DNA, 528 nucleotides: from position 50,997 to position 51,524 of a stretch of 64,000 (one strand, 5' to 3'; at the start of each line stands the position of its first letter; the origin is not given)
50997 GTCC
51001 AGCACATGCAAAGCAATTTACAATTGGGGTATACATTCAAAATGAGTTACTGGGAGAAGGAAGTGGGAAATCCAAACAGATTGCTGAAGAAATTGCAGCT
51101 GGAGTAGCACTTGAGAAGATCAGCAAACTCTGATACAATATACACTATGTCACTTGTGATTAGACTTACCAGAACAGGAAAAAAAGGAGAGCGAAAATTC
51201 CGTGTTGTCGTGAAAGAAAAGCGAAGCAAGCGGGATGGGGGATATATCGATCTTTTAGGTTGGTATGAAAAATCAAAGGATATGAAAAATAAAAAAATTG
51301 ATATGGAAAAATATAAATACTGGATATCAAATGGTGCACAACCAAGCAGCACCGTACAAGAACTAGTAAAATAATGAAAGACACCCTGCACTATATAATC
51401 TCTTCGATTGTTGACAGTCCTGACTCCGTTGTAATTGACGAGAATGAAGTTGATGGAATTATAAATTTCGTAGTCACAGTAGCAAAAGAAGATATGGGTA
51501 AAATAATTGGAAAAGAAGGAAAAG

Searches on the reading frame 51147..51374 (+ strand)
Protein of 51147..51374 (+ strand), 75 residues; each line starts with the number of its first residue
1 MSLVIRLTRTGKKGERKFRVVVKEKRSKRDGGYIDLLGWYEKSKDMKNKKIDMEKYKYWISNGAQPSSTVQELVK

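Call 41: search_protein_families(library=pfam, proteins=[window:51147-51374:+], max_evalue=0.001)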
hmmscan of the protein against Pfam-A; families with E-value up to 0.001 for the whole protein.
window:51147-51374:+ (75 aa): 1 family
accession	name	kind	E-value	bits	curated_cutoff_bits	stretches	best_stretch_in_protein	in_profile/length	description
PF00886.24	Ribosomal_S16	-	4.6e-17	62.1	27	1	9-67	1-62/62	Ribosomal protein S16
